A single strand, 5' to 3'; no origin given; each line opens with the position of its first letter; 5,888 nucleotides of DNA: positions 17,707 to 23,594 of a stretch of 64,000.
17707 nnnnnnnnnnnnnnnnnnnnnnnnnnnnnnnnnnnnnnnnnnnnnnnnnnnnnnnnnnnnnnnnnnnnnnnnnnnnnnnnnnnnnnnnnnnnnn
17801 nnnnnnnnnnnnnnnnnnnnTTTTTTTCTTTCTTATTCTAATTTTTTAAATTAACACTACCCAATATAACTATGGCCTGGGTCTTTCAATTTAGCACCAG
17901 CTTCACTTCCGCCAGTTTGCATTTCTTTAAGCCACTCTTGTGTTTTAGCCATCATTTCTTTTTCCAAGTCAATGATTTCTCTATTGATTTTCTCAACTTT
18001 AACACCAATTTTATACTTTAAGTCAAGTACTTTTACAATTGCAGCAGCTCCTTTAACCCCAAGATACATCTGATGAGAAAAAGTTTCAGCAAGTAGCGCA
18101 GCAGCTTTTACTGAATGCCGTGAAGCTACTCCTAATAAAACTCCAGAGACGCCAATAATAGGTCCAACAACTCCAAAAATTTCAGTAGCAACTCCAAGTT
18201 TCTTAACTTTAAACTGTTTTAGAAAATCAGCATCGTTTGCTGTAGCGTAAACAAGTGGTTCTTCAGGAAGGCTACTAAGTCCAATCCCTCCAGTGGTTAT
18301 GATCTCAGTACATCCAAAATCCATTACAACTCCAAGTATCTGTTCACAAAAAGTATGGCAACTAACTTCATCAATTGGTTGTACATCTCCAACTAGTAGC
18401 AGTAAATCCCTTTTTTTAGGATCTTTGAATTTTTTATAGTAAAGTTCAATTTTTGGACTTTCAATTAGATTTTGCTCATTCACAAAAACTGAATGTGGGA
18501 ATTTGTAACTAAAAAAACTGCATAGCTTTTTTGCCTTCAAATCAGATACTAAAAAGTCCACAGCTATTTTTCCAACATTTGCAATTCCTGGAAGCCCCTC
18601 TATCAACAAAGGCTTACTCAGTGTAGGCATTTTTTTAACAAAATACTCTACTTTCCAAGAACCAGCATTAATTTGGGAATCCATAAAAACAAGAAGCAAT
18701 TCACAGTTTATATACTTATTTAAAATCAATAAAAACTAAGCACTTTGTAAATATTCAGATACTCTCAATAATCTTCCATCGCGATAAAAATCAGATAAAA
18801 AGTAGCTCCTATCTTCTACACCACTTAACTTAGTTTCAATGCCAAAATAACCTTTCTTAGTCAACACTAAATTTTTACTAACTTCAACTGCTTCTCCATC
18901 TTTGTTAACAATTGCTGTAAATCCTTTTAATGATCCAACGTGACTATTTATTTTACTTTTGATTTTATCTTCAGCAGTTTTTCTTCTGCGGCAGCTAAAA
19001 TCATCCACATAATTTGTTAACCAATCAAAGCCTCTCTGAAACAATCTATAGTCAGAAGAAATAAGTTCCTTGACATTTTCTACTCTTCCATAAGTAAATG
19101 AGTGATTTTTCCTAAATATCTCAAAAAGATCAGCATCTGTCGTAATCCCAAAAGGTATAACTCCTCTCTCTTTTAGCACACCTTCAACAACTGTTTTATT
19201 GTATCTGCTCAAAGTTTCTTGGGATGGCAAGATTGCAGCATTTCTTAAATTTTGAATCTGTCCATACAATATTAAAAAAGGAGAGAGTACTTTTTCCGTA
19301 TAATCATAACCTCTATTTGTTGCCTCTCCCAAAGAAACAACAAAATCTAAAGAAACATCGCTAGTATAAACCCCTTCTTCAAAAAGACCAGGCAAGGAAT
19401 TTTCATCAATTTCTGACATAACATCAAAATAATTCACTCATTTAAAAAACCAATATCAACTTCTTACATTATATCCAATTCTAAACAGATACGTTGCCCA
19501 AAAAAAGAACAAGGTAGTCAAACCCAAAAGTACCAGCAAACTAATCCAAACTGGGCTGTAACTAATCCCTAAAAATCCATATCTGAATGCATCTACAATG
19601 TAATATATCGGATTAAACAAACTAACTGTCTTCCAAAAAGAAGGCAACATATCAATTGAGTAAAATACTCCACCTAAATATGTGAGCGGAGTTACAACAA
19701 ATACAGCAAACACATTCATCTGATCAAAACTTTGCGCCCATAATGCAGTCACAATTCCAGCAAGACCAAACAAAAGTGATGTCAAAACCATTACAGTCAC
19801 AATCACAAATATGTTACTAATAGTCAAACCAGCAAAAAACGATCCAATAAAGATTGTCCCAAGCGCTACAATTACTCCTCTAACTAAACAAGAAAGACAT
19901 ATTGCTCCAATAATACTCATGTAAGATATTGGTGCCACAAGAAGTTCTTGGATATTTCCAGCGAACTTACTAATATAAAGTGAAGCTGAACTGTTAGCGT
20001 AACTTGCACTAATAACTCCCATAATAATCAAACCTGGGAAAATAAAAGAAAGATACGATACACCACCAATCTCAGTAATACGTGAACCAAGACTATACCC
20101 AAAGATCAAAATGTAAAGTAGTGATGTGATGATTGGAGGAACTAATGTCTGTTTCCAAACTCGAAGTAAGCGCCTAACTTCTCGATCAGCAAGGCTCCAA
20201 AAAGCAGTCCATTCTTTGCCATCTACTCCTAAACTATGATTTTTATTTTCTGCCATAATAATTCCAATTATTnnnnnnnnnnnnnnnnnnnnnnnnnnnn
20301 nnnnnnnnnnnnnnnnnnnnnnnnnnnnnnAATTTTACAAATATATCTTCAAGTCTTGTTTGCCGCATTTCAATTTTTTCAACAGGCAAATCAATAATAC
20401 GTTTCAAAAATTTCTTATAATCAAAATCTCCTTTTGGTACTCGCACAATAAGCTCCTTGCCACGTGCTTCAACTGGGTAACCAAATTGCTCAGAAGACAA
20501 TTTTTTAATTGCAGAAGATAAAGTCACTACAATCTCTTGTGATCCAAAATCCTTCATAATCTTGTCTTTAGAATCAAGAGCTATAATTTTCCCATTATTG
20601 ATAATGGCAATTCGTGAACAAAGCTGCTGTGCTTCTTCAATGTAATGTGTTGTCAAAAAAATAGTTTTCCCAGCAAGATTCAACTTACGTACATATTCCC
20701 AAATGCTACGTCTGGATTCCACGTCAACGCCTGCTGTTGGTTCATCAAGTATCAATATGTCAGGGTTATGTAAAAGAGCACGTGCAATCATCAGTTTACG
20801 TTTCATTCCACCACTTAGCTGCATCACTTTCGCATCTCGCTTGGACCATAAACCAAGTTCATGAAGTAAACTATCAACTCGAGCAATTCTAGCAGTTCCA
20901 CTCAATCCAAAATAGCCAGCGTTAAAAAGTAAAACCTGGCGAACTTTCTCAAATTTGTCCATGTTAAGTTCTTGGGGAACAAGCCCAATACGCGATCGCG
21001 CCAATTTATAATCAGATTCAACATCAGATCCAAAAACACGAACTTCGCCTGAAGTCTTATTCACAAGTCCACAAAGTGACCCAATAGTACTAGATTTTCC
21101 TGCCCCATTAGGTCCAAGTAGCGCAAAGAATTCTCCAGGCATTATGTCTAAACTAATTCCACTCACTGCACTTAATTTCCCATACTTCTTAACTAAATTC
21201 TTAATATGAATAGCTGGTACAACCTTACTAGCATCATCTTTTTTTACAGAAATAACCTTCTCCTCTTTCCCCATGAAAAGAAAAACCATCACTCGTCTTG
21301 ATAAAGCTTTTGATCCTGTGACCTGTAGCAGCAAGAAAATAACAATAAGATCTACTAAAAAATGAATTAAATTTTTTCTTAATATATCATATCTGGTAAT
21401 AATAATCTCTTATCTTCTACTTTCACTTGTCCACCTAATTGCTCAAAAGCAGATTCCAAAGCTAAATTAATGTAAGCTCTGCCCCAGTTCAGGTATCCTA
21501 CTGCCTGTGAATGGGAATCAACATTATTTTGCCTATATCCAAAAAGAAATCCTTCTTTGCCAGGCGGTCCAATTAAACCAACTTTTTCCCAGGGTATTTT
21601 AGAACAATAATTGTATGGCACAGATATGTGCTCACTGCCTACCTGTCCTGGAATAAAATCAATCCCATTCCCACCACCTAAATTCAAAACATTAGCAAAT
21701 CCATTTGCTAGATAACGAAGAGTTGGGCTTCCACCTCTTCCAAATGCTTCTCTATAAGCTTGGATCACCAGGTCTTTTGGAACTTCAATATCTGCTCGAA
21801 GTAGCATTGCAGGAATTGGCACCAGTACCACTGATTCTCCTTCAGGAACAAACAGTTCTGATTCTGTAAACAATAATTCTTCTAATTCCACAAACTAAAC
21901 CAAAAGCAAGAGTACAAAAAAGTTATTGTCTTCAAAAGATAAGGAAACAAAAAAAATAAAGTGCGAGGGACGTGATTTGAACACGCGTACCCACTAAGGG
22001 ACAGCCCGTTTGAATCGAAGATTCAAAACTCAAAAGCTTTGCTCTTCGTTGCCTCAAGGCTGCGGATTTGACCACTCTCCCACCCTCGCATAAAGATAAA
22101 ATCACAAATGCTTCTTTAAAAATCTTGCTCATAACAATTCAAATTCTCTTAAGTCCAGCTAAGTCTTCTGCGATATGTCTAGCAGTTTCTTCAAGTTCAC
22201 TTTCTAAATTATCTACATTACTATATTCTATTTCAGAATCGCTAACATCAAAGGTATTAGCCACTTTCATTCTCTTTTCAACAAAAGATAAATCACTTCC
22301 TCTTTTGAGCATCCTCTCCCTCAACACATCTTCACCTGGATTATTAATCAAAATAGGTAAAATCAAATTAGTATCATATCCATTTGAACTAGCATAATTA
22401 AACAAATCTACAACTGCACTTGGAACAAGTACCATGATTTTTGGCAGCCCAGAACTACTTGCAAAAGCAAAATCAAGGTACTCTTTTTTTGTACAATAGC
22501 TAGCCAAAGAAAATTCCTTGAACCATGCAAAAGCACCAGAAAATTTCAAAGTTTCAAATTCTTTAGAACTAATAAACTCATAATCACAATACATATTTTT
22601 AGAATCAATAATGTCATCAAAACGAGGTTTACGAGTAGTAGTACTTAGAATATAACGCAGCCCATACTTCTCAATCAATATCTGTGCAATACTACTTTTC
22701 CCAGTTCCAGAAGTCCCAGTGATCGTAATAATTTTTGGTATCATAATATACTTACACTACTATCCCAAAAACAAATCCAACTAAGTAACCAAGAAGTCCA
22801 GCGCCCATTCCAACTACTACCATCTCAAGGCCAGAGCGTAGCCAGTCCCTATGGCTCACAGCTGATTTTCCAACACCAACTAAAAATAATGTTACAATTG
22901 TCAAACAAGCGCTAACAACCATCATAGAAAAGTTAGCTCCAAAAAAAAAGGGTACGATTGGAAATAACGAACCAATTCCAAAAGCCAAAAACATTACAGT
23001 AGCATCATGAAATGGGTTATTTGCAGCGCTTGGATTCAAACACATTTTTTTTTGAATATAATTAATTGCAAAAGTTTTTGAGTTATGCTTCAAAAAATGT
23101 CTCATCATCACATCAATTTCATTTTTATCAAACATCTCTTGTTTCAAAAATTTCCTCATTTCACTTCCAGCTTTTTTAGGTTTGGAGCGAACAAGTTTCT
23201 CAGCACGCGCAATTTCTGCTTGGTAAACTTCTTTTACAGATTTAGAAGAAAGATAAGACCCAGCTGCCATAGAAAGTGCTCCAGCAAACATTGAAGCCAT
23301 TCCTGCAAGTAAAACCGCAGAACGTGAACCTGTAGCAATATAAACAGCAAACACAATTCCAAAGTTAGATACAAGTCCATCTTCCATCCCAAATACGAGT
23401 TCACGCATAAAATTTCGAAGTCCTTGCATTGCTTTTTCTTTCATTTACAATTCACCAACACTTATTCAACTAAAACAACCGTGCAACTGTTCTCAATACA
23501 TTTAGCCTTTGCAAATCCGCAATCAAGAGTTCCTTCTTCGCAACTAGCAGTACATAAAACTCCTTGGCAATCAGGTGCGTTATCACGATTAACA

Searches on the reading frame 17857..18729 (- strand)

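Call 22: search_protein_families(library=pfam, proteins=[window:17857-18729:-], max_evalue=0.001)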
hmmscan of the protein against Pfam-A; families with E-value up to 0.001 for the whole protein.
window:17857-18729:- (290 aa): 1 family
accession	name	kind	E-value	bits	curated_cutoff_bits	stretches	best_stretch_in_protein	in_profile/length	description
PF09754.15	PAC2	-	8.3e-34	117.7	25.8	1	42-259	1-211/215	PAC2 family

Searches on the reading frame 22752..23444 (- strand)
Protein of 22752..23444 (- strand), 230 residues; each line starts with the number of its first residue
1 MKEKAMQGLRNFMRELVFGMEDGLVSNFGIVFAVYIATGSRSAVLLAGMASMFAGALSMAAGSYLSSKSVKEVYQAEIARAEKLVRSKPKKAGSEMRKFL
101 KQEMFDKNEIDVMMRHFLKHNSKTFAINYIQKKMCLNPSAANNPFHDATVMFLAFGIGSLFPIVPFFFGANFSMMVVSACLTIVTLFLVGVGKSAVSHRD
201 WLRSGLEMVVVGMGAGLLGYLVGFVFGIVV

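Call 22: search_protein_families(library=pfam, proteins=[window:22752-23444:-], max_evalue=0.001)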
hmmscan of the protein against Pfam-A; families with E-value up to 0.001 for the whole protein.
window:22752-23444:- (230 aa): 1 family
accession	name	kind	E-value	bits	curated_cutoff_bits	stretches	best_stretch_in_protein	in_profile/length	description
PF01988.24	VIT1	-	4.4e-54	184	28.1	1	13-223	1-213/214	VIT family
